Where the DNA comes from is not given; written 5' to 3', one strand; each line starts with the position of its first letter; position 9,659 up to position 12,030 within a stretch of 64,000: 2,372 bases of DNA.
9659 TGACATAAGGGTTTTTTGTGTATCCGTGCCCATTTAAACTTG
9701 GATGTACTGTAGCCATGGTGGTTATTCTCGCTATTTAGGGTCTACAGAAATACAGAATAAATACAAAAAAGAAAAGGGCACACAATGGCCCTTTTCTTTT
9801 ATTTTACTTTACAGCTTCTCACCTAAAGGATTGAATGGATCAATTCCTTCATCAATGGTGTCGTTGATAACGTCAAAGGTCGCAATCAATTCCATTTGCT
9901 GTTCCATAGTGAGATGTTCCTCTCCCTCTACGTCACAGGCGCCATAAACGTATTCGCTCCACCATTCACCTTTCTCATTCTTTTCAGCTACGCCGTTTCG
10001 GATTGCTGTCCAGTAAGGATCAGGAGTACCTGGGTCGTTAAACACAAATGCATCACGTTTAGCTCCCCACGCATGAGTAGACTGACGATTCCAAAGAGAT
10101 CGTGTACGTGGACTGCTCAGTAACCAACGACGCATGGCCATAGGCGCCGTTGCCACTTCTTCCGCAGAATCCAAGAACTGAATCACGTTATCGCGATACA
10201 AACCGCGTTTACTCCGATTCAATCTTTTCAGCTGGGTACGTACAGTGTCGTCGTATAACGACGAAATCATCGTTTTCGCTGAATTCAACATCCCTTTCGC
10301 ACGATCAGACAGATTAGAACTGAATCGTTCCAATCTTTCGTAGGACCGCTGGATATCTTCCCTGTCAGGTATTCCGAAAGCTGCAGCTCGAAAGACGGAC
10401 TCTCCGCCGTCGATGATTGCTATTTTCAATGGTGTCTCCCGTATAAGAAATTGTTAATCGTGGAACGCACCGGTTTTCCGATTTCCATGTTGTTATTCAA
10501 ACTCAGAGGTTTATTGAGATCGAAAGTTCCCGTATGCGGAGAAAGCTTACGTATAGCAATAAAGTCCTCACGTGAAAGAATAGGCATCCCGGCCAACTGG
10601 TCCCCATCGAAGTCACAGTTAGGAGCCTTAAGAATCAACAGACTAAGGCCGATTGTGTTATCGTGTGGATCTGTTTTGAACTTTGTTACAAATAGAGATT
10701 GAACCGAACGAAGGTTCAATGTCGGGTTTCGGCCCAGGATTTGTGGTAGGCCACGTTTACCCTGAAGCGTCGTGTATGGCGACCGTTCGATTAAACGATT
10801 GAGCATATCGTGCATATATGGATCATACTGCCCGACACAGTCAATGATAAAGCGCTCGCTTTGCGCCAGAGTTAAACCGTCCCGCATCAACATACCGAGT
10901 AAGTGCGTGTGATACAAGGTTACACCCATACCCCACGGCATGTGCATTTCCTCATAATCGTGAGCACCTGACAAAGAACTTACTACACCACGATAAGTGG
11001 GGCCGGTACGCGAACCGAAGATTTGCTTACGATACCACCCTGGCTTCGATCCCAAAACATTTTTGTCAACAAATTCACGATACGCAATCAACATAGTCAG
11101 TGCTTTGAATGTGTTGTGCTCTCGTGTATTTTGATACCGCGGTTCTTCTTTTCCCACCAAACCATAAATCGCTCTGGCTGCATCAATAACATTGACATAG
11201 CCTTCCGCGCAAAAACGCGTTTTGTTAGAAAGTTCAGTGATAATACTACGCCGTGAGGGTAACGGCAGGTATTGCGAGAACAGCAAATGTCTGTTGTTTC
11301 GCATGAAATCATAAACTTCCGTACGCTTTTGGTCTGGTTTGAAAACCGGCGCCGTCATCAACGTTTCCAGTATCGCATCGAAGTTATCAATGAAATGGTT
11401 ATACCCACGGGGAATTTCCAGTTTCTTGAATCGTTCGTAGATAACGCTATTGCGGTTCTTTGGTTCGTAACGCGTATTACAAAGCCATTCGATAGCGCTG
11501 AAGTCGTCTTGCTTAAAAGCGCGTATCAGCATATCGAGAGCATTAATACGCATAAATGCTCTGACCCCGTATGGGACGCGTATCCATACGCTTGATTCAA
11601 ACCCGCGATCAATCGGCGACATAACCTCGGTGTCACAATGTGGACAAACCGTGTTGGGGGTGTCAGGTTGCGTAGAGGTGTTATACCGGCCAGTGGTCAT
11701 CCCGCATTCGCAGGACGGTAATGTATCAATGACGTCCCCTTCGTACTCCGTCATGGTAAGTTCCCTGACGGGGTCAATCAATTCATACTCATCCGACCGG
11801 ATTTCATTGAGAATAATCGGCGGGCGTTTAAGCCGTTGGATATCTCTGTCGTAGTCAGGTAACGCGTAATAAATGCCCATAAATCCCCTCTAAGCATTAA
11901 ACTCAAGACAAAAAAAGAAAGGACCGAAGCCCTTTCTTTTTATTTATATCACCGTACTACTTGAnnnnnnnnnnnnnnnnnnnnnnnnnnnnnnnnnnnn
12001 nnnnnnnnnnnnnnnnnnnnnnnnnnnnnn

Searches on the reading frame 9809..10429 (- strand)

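Call 33: search_protein_families(library=pfam, proteins=[window:9809-10429:-], max_evalue=0.01)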
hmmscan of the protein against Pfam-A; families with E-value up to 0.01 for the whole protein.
window:9809-10429:- (206 aa): 0 families

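Call 35: search_protein_families(library=phrogs, proteins=[window:9809-10429:-], max_evalue=0.001)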
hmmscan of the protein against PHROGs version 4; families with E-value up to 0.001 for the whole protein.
window:9809-10429:- (206 aa): 1 family
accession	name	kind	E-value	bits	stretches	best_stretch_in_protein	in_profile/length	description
phrog_3254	-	unknown function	1.7e-40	140.2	1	13-206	2-204/204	-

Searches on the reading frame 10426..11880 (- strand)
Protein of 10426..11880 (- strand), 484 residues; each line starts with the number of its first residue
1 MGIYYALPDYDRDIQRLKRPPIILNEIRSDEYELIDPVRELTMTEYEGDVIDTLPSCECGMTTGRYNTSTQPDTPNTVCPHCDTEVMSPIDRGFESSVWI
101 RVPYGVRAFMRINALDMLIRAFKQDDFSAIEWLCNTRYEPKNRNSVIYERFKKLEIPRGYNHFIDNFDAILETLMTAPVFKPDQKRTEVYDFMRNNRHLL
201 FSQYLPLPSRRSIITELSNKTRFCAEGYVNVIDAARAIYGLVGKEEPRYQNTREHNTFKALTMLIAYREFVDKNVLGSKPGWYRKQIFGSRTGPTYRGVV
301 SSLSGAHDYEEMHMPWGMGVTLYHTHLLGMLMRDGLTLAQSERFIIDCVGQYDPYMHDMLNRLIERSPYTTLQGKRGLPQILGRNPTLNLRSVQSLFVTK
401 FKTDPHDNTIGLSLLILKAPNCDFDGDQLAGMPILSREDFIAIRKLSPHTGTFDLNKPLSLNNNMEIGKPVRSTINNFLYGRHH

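Call 33: search_protein_families(library=pfam, proteins=[window:10426-11880:-], max_evalue=0.01)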
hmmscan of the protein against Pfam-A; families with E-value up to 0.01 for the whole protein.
window:10426-11880:- (484 aa): 1 family
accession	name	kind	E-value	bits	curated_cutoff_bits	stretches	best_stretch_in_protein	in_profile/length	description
PF00623.25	RNA_pol_Rpb1_2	-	0.0047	17.6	25.3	1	381-430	102-147/166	RNA polymerase Rpb1, domain 2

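Call 35: search_protein_families(library=phrogs, proteins=[window:10426-11880:-], max_evalue=0.001)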
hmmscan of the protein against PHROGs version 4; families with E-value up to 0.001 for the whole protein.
window:10426-11880:- (484 aa): 2 families
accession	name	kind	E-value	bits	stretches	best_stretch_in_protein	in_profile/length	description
phrog_2987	-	DNA, RNA and nucleotide metabolism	8.1e-145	484.2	1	1-480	1-475/478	RNA polymerase beta subunit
phrog_11276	-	unknown function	0.00018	22.3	1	273-365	110-203/233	-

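Call 58: search_solved_structures(query=window:10426-11880:-, max_evalue=0.01)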
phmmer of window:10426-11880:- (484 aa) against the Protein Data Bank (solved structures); distinct sequences matched with E-value up to 0.01: 7.
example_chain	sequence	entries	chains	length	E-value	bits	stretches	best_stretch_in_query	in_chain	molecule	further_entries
7ogp_A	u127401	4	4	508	1.2e-63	218.6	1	28-480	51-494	PHIKZ055 | DNA-directed RNA polymerase,PHIKZ056.1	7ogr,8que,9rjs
7s01_d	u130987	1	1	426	2.9e-14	55.7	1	161-457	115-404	DNA-directed RNA polymerase beta' subunit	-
7s00_d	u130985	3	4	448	3.4e-14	55.5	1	161-457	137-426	DNA-directed RNA polymerase beta' subunit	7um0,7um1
8h3v_E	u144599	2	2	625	0.00053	21.9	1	274-440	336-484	DNA-directed RNA polymerase subunit gamma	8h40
8qma_T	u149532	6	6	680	0.0036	19.1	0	269-438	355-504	DNA-directed RNA polymerase subunit beta'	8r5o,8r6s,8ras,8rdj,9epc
8dkc_D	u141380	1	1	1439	0.0087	17.9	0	276-442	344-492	DNA-directed RNA polymerase subunit beta'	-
9n9p_D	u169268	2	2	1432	0.0095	17.7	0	275-433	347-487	DNA-directed RNA polymerase subunit beta'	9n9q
